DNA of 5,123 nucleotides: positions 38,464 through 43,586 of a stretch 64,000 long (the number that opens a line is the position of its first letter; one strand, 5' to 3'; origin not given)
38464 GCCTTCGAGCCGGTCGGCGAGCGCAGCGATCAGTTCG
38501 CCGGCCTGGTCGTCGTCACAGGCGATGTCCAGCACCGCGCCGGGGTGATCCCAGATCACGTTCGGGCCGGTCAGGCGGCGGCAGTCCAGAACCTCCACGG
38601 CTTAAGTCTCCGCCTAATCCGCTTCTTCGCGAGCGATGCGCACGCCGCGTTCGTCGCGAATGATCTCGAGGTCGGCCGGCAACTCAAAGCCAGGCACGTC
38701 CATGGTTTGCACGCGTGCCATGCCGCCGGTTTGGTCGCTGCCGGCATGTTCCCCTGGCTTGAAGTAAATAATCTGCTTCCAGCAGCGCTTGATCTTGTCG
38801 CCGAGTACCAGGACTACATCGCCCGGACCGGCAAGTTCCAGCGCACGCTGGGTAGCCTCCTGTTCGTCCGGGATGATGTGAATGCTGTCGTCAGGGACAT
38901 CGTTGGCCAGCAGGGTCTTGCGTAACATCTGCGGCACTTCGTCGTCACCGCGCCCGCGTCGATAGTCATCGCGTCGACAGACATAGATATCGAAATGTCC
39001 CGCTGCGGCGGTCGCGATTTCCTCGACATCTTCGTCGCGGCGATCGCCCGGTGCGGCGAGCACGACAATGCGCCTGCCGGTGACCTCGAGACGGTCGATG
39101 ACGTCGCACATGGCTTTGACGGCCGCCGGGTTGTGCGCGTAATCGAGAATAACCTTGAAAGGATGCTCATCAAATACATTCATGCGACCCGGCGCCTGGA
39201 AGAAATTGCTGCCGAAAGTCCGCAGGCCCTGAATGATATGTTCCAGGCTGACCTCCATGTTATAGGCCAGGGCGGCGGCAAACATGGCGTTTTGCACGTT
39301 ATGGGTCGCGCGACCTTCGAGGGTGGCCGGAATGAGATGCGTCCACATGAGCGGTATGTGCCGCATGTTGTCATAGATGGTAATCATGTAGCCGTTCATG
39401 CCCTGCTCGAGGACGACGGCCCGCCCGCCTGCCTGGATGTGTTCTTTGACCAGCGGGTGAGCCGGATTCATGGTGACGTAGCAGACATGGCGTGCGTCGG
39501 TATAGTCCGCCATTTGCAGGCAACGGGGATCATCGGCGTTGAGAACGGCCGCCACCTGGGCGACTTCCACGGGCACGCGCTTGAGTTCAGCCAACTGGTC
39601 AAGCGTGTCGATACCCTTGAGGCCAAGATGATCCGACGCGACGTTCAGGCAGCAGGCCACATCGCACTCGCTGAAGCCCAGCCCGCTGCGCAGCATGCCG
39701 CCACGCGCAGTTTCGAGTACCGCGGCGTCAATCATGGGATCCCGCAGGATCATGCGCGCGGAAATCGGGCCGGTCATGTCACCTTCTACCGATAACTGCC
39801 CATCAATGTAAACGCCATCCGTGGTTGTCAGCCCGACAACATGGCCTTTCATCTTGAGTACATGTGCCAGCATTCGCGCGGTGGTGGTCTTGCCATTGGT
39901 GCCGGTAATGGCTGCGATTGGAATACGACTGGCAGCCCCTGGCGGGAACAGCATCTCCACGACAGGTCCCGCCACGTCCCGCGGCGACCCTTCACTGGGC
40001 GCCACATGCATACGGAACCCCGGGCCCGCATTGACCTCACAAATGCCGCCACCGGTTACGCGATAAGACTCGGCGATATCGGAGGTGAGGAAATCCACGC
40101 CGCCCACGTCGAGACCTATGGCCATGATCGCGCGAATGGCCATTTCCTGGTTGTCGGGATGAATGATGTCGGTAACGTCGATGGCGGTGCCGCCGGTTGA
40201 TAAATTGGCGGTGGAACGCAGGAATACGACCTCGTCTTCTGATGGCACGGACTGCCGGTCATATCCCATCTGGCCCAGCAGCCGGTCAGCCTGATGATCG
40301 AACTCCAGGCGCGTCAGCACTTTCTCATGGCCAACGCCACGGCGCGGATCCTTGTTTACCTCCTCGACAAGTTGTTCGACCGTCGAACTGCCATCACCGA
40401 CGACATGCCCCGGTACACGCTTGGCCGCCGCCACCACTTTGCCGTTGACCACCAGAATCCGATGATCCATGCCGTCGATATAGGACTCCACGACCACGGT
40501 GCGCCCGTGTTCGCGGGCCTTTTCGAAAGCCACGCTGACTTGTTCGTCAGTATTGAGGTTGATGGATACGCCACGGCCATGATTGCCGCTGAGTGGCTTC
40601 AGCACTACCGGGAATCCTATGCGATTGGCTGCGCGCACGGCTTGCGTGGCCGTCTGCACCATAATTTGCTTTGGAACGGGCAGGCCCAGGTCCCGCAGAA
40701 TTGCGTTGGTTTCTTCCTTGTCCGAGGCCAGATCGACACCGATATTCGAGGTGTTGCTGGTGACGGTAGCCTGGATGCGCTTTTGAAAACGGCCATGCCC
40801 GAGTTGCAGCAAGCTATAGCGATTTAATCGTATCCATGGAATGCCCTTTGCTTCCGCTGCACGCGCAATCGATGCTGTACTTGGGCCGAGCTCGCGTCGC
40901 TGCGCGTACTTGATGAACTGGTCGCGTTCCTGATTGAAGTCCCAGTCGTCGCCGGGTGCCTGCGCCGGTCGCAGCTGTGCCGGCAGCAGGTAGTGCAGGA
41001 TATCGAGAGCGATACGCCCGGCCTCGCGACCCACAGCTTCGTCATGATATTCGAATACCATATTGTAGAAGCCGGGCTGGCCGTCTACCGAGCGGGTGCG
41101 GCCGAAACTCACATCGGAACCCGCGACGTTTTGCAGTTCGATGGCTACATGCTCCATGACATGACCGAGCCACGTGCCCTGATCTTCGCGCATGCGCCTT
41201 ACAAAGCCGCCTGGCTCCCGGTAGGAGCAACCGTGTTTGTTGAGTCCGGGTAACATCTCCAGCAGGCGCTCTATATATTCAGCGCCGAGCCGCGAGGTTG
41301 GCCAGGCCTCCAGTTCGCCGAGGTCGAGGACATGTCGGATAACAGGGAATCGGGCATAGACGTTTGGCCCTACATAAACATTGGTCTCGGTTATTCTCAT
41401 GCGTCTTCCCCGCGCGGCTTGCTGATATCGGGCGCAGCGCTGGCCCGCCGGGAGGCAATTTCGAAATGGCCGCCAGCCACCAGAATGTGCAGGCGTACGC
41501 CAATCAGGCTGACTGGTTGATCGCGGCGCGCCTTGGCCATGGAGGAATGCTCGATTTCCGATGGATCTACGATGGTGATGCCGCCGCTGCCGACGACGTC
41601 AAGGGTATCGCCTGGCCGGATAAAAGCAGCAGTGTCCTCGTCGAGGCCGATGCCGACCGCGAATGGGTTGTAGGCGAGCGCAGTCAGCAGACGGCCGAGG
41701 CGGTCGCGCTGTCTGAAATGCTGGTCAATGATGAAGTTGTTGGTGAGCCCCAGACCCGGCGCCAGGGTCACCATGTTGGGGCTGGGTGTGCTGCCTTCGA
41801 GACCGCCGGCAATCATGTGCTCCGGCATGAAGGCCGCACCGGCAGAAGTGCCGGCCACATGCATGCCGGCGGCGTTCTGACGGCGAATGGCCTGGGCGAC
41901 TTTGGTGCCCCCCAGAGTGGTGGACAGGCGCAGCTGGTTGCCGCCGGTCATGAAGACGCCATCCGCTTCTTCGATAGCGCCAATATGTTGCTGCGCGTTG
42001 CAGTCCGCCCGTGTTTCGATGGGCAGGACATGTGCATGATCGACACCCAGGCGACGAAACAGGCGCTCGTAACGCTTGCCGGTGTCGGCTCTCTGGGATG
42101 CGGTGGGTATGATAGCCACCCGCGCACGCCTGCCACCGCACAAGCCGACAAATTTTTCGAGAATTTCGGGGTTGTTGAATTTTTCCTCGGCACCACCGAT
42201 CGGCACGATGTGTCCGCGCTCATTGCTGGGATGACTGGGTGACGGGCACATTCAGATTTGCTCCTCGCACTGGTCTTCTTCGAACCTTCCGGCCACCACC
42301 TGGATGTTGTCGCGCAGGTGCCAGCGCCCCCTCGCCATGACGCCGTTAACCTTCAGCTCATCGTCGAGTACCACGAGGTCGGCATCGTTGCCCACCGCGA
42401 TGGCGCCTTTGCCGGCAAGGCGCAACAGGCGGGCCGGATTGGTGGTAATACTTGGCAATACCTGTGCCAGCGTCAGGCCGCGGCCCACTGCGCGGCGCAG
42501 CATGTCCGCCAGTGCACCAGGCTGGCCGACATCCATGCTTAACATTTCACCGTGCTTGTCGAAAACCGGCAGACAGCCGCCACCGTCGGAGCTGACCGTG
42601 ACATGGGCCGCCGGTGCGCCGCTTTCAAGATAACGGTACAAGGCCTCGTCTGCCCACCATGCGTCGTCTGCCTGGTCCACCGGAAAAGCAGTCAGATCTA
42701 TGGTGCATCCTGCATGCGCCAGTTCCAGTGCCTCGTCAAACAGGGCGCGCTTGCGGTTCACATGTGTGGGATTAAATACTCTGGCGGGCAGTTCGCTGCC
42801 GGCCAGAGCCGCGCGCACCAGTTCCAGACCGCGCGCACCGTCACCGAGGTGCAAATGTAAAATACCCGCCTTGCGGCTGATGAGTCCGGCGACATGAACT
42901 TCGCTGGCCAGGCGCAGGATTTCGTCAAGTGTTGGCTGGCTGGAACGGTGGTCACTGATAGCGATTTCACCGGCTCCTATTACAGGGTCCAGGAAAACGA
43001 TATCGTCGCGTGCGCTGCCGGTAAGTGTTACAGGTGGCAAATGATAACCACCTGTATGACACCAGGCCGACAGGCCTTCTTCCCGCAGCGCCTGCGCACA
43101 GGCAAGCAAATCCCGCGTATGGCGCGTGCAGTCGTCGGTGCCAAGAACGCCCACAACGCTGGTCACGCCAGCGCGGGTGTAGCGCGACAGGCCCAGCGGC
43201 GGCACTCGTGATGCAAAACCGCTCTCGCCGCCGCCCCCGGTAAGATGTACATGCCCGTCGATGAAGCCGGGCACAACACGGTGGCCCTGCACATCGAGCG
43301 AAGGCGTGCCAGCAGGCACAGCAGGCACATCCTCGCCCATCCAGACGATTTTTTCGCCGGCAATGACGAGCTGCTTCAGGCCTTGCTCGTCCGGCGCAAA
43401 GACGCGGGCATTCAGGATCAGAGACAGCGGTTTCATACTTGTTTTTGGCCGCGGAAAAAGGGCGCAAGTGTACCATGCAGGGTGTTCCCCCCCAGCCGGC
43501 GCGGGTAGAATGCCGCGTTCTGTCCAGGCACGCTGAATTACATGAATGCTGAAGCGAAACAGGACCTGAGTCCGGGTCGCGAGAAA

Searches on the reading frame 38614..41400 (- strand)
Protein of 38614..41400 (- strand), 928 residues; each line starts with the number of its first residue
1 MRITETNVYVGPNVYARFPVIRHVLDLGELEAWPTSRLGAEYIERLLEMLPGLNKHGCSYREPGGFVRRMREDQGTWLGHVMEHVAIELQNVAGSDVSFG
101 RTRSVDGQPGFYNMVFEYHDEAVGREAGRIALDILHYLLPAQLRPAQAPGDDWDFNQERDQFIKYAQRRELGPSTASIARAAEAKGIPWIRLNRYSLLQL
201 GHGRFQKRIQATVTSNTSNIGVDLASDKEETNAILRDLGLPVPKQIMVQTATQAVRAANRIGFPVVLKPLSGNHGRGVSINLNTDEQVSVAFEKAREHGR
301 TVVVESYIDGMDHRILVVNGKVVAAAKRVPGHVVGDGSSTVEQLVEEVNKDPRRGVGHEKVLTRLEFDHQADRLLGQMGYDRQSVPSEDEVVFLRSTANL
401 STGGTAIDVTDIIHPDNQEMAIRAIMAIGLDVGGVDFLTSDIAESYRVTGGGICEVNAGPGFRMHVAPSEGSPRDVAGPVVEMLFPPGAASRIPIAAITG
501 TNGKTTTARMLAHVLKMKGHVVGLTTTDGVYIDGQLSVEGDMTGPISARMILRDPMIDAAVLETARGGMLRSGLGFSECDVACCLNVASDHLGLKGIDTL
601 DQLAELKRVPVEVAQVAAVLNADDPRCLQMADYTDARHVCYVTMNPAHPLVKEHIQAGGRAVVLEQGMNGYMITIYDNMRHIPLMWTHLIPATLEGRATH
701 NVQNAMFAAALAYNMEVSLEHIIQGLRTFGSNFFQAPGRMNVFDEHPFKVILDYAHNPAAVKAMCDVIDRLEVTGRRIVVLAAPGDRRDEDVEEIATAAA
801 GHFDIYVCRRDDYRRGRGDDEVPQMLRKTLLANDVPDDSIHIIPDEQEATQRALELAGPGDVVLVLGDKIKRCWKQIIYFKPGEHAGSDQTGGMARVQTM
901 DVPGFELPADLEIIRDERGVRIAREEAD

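Call 15: search_protein_families(library=pfam, proteins=[window:38614-41400:-], max_evalue=0.00001)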
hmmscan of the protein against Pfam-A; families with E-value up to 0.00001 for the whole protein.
window:38614-41400:- (928 aa): 9 families
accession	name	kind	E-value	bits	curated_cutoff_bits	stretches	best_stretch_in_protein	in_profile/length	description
PF18921.5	Cyanophycin_syn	-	1.9e-38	131.4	27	1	24-139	3-114/115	Cyanophycin synthase-like N-terminal domain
PF02875.26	Mur_ligase_C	-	6.3e-23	82.4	28.4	1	738-867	1-125/127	Mur ligase, glutamate ligase domain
PF08245.18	Mur_ligase_M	-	9.5e-18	65.3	24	1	498-712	1-200/200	Mur ligase middle domain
PF08443.16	RimK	-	1.9e-15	57.4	21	1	225-329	1-106/188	RimK-like ATP-grasp domain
PF13549.11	ATP-grasp_5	-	5.9e-11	42.6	27.6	1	227-310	11-99/221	ATP-grasp domain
PF02955.21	GSH-S_ATP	-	5e-09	36.3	23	1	247-331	16-105/175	Prokaryotic glutathione synthetase, ATP-grasp domain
PF02222.28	ATP-grasp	-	3e-08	34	27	1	235-309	3-77/179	ATP-grasp domain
PF02786.22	CPSase_L_D2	-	8.8e-08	32.4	19.8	1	227-313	1-94/211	Carbamoyl-phosphate synthase L chain, ATP binding domain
PF07478.18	Dala_Dala_lig_C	-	1.8e-06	28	24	0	235-320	2-94/204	D-ala D-ala ligase C-terminus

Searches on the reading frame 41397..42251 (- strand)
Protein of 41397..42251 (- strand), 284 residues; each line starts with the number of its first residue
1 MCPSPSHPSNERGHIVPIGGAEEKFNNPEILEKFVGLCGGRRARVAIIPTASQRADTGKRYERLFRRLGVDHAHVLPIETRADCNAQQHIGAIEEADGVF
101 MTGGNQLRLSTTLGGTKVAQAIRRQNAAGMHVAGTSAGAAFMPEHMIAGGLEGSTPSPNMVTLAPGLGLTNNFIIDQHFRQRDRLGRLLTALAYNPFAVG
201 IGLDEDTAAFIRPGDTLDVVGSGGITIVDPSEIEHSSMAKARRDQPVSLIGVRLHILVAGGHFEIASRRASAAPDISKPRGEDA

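Call 15: search_protein_families(library=pfam, proteins=[window:41397-42251:-], max_evalue=0.00001)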
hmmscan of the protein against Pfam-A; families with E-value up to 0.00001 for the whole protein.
window:41397-42251:- (284 aa): 1 family
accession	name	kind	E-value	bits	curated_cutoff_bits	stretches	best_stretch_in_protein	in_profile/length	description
PF03575.23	Peptidase_S51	-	5.2e-25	88.8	23.9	1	19-212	5-199/206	Peptidase family S51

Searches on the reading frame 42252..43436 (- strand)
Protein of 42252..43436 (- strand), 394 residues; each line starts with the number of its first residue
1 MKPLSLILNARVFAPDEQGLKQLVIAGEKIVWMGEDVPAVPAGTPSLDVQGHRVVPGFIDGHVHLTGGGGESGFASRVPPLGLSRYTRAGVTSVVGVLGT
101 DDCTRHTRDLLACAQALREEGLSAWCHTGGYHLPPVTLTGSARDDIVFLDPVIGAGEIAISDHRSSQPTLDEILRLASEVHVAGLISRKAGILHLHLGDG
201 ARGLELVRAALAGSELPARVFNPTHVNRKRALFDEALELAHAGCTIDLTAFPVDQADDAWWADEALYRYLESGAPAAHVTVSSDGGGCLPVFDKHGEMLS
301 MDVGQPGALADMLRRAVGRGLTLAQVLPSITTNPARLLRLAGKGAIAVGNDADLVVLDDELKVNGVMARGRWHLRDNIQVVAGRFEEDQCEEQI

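Call 15: search_protein_families(library=pfam, proteins=[window:42252-43436:-], max_evalue=0.00001)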
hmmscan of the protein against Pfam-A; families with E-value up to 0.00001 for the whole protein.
window:42252-43436:- (394 aa): 2 families
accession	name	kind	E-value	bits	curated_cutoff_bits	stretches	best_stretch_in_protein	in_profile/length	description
PF01979.26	Amidohydro_1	-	3.1e-17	63.3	25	1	54-372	2-344/345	Amidohydrolase family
PF07969.17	Amidohydro_3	-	4.4e-13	49.9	29.7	1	279-360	369-447/472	Amidohydrolase family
